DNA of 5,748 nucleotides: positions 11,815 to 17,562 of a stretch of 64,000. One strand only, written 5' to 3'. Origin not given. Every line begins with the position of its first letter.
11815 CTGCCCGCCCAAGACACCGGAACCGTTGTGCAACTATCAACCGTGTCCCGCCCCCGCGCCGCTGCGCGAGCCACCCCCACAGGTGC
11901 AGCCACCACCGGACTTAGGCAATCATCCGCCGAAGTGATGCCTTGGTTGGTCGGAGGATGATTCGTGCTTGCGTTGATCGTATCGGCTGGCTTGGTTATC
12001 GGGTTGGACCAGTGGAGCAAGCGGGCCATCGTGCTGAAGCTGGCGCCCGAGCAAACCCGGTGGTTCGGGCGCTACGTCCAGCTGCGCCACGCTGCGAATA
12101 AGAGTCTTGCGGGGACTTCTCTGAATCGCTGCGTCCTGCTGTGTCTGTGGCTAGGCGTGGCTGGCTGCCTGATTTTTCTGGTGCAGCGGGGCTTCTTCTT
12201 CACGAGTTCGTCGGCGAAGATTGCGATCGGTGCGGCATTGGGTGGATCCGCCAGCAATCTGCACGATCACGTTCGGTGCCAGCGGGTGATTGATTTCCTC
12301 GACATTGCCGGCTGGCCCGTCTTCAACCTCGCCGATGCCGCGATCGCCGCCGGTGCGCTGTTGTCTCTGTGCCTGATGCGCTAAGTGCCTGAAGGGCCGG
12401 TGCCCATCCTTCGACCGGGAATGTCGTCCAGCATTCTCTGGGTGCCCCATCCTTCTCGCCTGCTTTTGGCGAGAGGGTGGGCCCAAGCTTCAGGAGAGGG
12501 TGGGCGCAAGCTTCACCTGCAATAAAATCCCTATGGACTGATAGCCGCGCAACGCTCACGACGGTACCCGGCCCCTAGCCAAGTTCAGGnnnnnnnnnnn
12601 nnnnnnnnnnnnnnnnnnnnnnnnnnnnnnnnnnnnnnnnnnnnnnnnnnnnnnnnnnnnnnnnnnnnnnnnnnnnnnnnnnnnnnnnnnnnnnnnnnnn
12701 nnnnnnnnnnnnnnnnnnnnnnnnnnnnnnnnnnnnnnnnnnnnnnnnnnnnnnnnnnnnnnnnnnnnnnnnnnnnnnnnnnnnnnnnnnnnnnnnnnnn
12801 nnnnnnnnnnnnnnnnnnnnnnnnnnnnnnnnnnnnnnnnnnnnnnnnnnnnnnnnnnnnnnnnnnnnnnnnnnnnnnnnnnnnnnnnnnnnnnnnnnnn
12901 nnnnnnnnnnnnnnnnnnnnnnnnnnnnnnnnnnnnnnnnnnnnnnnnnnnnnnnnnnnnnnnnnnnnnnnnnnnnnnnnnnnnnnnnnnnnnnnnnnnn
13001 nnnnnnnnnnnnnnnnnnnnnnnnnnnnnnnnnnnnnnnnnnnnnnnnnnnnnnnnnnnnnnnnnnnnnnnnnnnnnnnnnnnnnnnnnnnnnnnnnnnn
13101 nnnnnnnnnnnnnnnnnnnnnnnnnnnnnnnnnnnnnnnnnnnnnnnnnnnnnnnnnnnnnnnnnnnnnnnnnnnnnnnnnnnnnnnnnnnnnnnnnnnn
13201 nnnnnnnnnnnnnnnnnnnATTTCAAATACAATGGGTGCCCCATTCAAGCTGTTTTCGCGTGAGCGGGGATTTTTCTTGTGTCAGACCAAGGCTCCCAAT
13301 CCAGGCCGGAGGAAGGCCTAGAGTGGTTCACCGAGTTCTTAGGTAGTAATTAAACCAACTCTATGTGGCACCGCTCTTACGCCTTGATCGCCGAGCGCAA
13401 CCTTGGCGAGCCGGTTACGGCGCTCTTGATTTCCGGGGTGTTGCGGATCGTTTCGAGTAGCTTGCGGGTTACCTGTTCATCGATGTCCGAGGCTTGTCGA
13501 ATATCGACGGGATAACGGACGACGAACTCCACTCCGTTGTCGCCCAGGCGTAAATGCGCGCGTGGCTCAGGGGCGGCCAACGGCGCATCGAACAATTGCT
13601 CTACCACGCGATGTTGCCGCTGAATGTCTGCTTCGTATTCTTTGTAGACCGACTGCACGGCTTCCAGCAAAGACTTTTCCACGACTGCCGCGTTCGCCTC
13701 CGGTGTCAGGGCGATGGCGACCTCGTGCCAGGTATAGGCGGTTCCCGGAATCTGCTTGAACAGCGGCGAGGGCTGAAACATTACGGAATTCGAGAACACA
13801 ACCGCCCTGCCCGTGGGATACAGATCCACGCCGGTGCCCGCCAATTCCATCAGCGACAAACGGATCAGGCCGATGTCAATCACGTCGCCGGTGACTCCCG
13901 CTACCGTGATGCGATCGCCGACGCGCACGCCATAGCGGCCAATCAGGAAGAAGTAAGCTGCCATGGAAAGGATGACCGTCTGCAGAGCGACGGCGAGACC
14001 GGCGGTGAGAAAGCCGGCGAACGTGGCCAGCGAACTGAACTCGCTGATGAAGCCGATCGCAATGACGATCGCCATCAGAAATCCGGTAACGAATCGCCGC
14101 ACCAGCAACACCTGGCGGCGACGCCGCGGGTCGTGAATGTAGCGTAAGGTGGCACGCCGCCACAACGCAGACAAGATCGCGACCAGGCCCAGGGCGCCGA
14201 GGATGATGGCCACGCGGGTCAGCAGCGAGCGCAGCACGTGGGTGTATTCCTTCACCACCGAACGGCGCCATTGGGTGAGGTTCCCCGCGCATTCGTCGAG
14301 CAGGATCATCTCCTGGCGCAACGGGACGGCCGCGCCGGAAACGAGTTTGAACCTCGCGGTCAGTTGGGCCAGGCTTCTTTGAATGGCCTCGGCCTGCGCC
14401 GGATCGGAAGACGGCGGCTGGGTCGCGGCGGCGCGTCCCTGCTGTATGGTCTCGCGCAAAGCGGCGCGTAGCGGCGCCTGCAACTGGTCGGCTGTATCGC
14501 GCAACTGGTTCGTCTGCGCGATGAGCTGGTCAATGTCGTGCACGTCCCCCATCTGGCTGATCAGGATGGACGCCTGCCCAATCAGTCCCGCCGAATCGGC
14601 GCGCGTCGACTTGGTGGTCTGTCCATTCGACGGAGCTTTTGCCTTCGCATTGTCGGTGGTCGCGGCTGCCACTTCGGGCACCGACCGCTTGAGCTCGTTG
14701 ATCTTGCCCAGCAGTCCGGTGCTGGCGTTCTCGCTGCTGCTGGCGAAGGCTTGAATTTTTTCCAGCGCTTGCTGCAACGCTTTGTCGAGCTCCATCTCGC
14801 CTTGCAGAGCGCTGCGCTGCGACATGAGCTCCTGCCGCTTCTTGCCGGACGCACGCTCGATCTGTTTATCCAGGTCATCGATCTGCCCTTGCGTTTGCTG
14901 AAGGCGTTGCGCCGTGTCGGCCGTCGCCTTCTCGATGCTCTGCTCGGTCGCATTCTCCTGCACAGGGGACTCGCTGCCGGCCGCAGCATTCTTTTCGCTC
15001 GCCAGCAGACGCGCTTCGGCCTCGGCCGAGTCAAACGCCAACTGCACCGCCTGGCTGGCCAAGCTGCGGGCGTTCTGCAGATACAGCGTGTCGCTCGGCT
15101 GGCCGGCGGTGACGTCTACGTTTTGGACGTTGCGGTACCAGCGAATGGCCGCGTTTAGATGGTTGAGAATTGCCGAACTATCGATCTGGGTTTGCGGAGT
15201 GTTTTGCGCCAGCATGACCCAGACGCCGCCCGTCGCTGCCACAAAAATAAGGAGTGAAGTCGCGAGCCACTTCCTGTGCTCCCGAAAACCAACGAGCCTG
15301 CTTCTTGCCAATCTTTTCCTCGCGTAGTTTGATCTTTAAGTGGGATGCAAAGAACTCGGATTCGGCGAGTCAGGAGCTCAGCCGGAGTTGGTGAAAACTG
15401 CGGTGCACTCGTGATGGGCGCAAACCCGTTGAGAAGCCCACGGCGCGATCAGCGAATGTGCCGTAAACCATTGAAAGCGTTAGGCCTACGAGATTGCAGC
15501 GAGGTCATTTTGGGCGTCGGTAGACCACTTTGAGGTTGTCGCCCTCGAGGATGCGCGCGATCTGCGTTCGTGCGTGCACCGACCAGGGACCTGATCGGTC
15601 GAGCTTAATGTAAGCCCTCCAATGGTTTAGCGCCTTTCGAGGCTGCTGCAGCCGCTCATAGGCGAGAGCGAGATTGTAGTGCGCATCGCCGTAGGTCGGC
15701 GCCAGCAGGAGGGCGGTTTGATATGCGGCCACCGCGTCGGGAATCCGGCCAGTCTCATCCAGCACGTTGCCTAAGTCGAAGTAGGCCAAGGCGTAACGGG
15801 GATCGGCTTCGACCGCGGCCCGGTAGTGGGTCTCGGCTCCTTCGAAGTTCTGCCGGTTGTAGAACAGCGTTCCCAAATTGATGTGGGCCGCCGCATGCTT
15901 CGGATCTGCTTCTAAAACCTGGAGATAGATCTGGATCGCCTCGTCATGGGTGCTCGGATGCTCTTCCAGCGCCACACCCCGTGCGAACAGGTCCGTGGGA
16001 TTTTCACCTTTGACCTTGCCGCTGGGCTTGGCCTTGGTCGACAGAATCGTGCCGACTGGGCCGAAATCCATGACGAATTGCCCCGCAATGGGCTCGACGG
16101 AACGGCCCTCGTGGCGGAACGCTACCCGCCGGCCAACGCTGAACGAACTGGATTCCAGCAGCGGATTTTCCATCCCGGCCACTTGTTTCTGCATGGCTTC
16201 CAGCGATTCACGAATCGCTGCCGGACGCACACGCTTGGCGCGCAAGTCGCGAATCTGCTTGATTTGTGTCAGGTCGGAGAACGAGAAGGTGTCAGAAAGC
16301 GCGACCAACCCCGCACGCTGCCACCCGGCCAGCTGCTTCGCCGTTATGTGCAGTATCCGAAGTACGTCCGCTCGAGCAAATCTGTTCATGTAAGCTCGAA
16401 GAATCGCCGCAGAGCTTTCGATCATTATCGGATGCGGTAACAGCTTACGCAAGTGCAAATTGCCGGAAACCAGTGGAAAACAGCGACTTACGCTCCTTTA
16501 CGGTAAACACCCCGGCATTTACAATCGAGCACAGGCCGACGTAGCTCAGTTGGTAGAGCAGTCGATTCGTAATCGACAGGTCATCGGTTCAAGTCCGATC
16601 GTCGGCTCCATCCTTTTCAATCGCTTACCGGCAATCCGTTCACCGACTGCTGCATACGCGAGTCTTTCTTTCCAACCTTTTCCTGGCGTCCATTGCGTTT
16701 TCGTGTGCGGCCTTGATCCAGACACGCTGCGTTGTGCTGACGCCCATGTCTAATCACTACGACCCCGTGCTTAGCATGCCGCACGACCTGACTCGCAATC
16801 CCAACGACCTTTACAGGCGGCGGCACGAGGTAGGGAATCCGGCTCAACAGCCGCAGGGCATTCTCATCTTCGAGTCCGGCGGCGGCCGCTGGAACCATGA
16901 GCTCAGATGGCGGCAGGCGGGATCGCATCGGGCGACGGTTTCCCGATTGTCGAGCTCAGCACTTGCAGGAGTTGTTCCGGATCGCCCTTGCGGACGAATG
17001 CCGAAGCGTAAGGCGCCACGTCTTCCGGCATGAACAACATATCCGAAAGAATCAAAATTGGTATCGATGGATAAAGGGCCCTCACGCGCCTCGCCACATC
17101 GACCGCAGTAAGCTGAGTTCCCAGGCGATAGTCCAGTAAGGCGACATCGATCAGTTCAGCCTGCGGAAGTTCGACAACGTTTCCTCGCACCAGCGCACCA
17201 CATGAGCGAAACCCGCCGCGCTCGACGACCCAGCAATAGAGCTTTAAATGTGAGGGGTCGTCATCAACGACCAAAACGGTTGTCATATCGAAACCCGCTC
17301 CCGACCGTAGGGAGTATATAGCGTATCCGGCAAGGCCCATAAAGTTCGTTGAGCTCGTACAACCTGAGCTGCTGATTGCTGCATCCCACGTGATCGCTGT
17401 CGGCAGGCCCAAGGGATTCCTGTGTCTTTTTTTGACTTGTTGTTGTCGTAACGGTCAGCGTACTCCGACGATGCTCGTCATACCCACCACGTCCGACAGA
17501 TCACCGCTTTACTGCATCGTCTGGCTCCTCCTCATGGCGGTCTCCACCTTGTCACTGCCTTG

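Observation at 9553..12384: Operon pairing a divergent Lgt and a short LspA around a LamG lipoprotein and a coiled-coil/Cys-Pro protein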

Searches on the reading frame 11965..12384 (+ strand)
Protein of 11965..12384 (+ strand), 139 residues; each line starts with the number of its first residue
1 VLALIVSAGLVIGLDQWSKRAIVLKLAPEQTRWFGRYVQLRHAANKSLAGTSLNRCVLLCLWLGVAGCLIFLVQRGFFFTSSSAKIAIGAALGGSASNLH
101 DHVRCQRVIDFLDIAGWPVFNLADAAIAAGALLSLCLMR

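Call 3: search_protein_families(library=pfam, proteins=[window:11965-12384:+], max_evalue=1)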
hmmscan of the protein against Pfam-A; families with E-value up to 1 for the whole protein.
window:11965-12384:+ (139 aa): 1 family
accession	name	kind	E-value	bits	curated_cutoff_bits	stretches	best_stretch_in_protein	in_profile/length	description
PF01252.23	Peptidase_A8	-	1.5e-21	77.5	25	1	9-136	3-138/142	Signal peptidase (SPase) II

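Call 4: search_protein_families(library=ncbifam, proteins=[window:11965-12384:+], max_evalue=1)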
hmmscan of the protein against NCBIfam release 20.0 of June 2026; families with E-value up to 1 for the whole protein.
window:11965-12384:+ (139 aa): 20 families
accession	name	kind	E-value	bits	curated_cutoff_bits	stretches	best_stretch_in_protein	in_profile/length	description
NF011371.0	PRK14790.1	equivalog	7.8e-14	51.8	202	1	5-135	13-150/169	lipoprotein signal peptidase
TIGR00077.1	lspA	equivalog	1.4e-12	47.8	73.95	1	4-133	12-149/164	signal peptidase II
NF011365.0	PRK14784.1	equivalog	6.9e-12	45.8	181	1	5-135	8-143/160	lipoprotein signal peptidase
NF011370.0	PRK14789.1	equivalog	1.7e-11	44.2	248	1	4-131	12-142/194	lipoprotein signal peptidase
NF011352.0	PRK14770.1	equivalog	2.9e-10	39.8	223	1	48-133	70-157/173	lipoprotein signal peptidase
NF011351.0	PRK14769.1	subfamily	7.6e-10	39.3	216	1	4-132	8-137/156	lipoprotein signal peptidase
NF011368.0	PRK14787.1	equivalog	1e-09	38.7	177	1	3-135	3-150/167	lipoprotein signal peptidase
NF011367.0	PRK14786.1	equivalog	1.2e-09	38.5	190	1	6-133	5-137/154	lipoprotein signal peptidase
NF011357.0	PRK14775.1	equivalog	4.3e-09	36.6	201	1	5-137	8-146/170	lipoprotein signal peptidase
NF011360.0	PRK14779.1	subfamily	2.3e-07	31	177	1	65-135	74-150/163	lipoprotein signal peptidase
NF011355.0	PRK14773.1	subfamily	2.2e-06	27.6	218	1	64-132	105-180/206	lipoprotein signal peptidase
NF011366.0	PRK14785.1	subfamily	2.3e-06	27.6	256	1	86-134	132-185/198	lipoprotein signal peptidase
NF011358.0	PRK14776.1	equivalog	2.7e-06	27.3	285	1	69-134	81-150/170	lipoprotein signal peptidase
NF011362.0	PRK14781.1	subfamily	1.5e-05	25.2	177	1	64-133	79-155/170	lipoprotein signal peptidase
NF011354.0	PRK14772.1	equivalog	0.00017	21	321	1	70-138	94-167/190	lipoprotein signal peptidase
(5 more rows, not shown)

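Call 19: search_solved_structures(query=window:11965-12384:+, max_evalue=0.01, show_alignments=2)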
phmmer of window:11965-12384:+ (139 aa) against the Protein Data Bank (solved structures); distinct sequences matched with E-value up to 0.01: 3.
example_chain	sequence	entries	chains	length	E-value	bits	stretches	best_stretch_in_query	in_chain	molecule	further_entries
6ryo_A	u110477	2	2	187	0.00042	23.6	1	72-135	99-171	Lipoprotein signal peptidase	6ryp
5dir_A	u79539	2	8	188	0.00073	22.8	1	82-133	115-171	Lipoprotein signal peptidase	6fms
9emz_A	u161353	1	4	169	0.0011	22.2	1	61-133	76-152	Lipoprotein signal peptidase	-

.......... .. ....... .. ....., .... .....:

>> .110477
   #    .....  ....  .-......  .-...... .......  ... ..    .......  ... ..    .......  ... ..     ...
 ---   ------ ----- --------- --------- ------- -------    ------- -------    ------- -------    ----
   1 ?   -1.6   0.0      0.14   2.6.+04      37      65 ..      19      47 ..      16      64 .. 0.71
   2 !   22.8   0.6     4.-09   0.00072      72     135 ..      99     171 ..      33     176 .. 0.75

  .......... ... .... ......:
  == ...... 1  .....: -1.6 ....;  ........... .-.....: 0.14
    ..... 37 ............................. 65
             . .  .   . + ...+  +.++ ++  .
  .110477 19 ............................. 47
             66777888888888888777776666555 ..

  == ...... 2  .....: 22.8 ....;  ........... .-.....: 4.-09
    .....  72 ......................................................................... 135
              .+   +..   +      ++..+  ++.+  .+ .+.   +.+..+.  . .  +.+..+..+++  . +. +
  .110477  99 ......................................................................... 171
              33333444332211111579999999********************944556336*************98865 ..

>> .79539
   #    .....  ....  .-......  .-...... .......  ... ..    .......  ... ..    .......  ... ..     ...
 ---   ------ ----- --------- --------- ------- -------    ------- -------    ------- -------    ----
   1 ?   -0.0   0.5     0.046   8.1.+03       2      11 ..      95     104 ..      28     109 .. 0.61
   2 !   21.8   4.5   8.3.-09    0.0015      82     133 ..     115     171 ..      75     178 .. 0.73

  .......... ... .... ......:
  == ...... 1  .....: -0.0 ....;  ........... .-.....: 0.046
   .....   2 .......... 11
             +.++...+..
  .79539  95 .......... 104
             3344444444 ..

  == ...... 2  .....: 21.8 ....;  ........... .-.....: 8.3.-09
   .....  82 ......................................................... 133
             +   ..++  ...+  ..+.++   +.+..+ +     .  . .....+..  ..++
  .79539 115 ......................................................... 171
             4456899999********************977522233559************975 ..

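Call 23: search_protein_families(library=phrogs, proteins=[window:11965-12384:+], max_evalue=0.01)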
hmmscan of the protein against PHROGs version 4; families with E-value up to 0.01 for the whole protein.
window:11965-12384:+ (139 aa): 0 families

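Call 24: search_protein_families(library=padloc, proteins=[window:11965-12384:+], max_evalue=0.01)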
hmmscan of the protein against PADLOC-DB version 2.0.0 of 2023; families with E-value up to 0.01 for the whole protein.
window:11965-12384:+ (139 aa): 0 families

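Call 63: search_solved_structures(query=A4, max_evalue=0.01, show_alignments=3)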
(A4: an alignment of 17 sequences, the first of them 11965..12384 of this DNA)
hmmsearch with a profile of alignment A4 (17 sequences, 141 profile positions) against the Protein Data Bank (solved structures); distinct sequences matched with E-value up to 0.01: 3.
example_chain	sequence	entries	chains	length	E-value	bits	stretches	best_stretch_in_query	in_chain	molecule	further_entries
6ryo_A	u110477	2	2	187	2.7e-19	73.2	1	5-140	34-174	Lipoprotein signal peptidase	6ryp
9emz_A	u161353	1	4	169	1.4e-16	64.4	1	6-136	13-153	Lipoprotein signal peptidase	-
5dir_A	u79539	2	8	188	2.1e-16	63.9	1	6-136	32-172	Lipoprotein signal peptidase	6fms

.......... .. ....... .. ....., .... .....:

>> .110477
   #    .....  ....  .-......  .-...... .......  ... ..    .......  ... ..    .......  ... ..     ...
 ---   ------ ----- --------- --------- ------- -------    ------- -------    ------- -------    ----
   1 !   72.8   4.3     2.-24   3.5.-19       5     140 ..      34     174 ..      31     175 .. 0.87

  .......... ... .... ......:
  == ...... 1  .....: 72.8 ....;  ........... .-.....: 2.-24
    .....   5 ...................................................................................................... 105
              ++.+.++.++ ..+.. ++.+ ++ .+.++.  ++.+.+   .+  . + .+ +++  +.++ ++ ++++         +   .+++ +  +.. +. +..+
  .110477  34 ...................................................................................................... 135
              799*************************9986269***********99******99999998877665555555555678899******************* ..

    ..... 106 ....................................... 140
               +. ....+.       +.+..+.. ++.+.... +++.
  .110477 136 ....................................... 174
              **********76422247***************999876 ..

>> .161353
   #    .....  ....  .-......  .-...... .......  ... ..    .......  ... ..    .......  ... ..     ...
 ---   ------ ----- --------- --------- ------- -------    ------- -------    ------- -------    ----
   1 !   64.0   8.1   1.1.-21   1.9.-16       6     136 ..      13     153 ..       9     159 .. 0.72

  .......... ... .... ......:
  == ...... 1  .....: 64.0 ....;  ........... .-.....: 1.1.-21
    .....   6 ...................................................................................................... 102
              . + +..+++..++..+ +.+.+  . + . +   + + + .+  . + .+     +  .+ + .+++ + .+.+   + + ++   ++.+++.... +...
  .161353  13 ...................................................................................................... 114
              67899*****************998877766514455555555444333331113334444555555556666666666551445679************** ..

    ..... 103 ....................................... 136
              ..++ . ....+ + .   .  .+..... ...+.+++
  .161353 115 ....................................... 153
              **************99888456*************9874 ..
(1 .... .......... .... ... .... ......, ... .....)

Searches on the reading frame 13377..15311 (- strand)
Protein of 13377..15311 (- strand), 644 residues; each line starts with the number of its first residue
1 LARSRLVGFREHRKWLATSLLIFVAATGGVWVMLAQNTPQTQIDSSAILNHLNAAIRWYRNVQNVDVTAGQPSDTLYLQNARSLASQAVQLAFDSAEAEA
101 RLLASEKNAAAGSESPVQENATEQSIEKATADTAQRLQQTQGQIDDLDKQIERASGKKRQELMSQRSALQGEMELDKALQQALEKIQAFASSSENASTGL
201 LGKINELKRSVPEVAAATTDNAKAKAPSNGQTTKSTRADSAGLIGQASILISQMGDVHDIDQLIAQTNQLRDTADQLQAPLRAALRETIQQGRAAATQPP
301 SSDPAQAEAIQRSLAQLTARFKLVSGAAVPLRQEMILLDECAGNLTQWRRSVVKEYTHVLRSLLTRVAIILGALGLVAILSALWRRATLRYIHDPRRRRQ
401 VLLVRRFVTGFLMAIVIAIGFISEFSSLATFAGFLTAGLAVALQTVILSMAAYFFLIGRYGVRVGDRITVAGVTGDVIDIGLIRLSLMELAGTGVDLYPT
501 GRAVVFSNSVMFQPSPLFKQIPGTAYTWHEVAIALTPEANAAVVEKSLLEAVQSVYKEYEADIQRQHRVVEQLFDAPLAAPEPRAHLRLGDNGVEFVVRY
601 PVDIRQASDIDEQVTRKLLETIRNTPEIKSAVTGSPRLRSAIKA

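Call 46: search_protein_families(library=pfam, proteins=[window:13377-15311:-], max_evalue=0.001)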
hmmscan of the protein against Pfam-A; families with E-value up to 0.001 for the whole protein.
window:13377-15311:- (644 aa): 1 family
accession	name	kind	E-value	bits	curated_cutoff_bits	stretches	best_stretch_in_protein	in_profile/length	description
PF00924.24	MS_channel_2nd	-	0.00046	20.7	20.2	1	446-487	2-43/68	Mechanosensitive ion channel, beta-domain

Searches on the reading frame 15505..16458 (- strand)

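Call 46: search_protein_families(library=pfam, proteins=[window:15505-16458:-], max_evalue=0.001)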
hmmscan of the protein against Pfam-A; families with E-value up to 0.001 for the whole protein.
window:15505-16458:- (317 aa): 17 families
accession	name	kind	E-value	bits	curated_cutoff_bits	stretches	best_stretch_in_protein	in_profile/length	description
PF13414.12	TPR_11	-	1.2e-20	73.3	26.8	3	235-270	6-41/42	TPR repeat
PF07719.23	TPR_2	-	2.2e-20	71.5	27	3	223-256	1-34/34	Tetratricopeptide repeat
PF00515.34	TPR_1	-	4.3e-20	71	27.8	3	189-222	1-34/34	Tetratricopeptide repeat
PF13431.12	TPR_17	-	2.6e-18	65.1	24.4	2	212-243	2-33/34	Tetratricopeptide repeat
PF13181.12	TPR_8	-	2e-14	52.9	25.7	0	225-255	3-33/34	Tetratricopeptide repeat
PF13432.12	TPR_16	-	2.4e-14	53.9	32.7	2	172-222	14-64/65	Tetratricopeptide repeat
PF14559.12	TPR_19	-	3.3e-12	47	25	2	171-221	7-57/68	Tetratricopeptide repeat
PF13428.12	TPR_14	-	2.3e-11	43.6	23.5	0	195-231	7-43/44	Tetratricopeptide repeat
PF13424.12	TPR_12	-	4.2e-11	43.3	30.1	3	189-250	3-72/77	Tetratricopeptide repeat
PF13174.12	TPR_6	-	7.5e-09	36.1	26.3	0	258-285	1-28/33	Tetratricopeptide repeat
PF13176.12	TPR_7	-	2e-08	34.1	27.9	0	225-258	1-34/36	Tetratricopeptide repeat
PF07721.20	TPR_4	-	3e-06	27.7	27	0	259-282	3-26/26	Tetratricopeptide repeat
PF24575.1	TPR_Slam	-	3e-05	24.8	35.2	0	165-209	57-101/104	Surface lipoprotein assembly modifier, N-terminal TPR repeats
PF13371.12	TPR_9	-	0.00013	22.3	35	0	237-300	9-72/73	Tetratricopeptide repeat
PF13411.12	MerR_1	-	0.00016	22.1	21.6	1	31-88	5-68/69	MerR HTH family regulatory protein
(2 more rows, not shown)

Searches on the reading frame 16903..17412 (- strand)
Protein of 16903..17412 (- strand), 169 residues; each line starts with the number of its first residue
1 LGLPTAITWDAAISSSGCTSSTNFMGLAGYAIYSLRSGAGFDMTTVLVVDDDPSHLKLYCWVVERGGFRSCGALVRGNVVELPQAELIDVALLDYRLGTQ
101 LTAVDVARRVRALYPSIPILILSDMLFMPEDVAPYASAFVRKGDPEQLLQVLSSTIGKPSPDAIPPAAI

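Call 46: search_protein_families(library=pfam, proteins=[window:16903-17412:-], max_evalue=0.001)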
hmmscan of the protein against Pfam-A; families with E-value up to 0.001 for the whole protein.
window:16903-17412:- (169 aa): 1 family
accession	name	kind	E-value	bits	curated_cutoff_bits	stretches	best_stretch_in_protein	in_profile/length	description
PF00072.30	Response_reg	-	2.8e-06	27.9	30.2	1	46-124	1-78/111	Response regulator receiver domain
